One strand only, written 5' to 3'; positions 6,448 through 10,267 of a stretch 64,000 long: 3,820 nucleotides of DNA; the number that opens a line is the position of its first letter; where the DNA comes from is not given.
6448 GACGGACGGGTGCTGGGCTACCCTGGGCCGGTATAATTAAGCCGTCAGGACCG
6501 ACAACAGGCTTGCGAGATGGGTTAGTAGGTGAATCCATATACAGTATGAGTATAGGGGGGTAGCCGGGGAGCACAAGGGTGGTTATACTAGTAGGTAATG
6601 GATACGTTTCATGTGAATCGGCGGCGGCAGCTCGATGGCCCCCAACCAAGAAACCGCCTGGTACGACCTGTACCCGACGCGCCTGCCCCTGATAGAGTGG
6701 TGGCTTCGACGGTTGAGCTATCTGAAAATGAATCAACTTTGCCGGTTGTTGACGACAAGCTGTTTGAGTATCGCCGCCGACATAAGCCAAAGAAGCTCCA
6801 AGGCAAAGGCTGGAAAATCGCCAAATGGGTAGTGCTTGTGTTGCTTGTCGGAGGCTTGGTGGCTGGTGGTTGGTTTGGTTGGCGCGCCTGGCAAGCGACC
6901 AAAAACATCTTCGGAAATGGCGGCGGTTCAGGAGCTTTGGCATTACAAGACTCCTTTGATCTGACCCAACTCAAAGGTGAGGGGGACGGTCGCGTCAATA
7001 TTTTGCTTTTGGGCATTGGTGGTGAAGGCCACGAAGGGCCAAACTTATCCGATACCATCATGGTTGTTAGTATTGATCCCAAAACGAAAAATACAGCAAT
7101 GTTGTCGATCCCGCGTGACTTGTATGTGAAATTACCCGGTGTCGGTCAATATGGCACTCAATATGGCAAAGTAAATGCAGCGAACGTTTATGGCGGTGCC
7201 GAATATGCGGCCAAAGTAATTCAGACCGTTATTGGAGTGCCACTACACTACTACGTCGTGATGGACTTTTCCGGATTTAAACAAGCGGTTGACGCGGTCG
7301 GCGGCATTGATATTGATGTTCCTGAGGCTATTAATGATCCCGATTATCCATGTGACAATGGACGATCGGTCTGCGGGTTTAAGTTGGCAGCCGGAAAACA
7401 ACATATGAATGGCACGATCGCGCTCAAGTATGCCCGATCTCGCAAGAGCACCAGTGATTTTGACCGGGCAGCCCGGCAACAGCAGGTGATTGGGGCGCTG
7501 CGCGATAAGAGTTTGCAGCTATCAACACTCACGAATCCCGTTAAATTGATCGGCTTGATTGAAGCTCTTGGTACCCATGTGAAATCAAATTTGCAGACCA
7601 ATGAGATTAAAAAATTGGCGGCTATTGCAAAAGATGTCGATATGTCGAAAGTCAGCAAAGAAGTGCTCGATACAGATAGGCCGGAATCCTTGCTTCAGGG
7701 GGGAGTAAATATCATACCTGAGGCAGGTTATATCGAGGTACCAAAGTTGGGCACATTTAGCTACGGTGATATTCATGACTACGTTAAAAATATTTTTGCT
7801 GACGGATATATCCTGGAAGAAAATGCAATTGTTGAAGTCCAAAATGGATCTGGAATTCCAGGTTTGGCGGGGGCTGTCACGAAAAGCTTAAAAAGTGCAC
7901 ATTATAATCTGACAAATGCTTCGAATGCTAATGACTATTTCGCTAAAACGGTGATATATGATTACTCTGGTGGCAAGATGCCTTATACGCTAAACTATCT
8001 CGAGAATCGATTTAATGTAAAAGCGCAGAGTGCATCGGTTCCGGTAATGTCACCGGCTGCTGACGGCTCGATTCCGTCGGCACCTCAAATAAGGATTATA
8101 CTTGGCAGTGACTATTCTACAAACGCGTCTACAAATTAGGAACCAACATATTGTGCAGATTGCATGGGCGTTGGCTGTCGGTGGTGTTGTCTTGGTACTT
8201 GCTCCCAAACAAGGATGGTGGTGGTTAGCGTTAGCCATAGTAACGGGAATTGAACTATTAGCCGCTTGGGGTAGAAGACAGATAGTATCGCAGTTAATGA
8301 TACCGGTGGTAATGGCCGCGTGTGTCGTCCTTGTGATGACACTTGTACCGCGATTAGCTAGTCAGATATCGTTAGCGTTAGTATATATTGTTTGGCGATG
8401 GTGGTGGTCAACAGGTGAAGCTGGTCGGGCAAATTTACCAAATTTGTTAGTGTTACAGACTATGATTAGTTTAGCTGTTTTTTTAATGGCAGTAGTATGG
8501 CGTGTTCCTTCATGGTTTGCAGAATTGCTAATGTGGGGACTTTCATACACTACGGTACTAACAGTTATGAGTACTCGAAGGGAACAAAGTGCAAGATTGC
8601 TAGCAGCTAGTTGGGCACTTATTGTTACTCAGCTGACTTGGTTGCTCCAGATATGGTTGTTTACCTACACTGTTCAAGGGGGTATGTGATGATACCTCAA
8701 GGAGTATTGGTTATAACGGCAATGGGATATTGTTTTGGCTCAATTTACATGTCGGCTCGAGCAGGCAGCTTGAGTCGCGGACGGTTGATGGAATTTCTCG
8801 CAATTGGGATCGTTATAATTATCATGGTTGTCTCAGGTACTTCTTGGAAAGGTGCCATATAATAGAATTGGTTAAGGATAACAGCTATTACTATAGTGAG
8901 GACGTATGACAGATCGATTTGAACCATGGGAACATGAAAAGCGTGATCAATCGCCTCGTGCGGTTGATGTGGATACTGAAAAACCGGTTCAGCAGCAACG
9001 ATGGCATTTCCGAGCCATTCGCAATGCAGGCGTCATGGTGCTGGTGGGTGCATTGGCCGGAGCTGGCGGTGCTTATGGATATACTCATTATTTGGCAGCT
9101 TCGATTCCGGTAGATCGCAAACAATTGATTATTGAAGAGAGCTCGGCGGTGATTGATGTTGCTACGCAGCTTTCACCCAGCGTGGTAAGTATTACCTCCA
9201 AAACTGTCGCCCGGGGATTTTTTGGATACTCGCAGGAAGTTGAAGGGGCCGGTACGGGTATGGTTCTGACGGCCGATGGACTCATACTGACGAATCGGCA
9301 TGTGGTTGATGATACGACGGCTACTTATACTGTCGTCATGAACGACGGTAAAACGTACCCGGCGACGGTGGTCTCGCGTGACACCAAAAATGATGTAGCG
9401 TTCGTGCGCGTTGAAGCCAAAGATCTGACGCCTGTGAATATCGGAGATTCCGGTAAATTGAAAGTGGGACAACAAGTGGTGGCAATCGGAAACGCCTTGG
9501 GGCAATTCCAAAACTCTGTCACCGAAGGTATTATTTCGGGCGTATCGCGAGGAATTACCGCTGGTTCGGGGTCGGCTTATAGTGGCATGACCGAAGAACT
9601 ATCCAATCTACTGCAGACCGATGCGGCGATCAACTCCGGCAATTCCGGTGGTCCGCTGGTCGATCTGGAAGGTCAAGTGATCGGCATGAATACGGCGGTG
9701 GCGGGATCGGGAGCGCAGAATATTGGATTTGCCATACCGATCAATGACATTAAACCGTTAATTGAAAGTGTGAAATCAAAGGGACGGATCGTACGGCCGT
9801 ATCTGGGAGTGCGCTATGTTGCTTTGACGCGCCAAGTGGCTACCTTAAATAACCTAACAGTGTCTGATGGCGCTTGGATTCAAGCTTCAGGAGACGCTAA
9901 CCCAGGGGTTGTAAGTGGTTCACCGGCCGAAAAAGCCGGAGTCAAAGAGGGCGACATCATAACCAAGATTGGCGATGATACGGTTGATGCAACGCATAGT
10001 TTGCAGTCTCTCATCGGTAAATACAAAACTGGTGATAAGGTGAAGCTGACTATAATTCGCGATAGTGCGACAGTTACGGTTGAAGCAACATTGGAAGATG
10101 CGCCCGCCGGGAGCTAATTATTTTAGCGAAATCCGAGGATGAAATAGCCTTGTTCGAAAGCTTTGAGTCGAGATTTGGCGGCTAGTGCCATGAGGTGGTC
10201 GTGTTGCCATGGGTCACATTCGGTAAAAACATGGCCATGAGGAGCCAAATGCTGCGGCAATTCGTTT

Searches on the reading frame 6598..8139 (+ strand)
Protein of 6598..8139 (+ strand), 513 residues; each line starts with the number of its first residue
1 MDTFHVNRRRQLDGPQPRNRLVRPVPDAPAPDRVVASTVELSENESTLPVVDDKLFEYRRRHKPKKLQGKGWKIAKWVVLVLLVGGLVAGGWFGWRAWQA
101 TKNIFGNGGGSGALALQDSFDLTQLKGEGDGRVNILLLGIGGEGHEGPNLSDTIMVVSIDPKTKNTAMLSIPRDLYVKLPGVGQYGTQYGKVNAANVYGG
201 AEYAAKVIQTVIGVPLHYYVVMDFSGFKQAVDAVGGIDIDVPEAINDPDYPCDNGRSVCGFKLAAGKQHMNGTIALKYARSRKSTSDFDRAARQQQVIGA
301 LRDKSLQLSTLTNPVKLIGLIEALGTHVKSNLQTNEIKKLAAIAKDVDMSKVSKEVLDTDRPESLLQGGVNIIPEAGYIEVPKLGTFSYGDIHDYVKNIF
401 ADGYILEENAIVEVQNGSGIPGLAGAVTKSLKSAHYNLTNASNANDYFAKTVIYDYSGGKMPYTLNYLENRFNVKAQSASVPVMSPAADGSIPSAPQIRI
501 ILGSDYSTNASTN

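Call 75: search_protein_families(library=pfam, proteins=[window:6598-8139:+], max_evalue=0.00001)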
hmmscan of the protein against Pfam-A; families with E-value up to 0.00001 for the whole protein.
window:6598-8139:+ (513 aa): 2 families
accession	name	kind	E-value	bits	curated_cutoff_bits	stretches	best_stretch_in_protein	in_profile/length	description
PF03816.19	LytR_cpsA_psr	-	9.7e-44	149.6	24.6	1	151-305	2-148/150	LytR_cpsA_psr family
PF13399.11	LytR_C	-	2.8e-11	44.6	22.2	1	412-506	4-86/86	LytR cell envelope-related transcriptional attenuator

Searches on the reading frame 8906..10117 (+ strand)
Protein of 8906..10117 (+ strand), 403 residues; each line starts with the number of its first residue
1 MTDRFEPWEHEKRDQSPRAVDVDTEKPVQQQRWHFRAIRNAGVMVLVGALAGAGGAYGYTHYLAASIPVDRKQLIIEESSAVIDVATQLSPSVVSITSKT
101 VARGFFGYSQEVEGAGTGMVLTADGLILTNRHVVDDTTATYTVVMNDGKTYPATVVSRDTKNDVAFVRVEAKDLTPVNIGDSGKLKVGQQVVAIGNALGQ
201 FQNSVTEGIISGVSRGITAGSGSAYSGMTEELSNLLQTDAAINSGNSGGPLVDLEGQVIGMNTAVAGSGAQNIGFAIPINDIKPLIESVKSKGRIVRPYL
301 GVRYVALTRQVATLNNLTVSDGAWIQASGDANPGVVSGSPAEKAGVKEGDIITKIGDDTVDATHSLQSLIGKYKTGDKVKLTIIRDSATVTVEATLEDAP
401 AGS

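Call 75: search_protein_families(library=pfam, proteins=[window:8906-10117:+], max_evalue=0.00001)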
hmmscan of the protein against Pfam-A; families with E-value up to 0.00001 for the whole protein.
window:8906-10117:+ (403 aa): 4 families
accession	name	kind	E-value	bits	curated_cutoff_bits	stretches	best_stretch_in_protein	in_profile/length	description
PF13365.12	Trypsin_2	-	8.8e-35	121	27.6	1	116-261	1-144/144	Trypsin-like peptidase domain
PF00089.32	Trypsin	-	3.3e-19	70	20.6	1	117-286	28-220/220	Trypsin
PF13180.12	PDZ_2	-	1.5e-15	57.6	27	1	298-396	1-80/80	PDZ domain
PF17820.7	PDZ_6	-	2.2e-09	37.3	27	1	335-385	5-54/54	PDZ domain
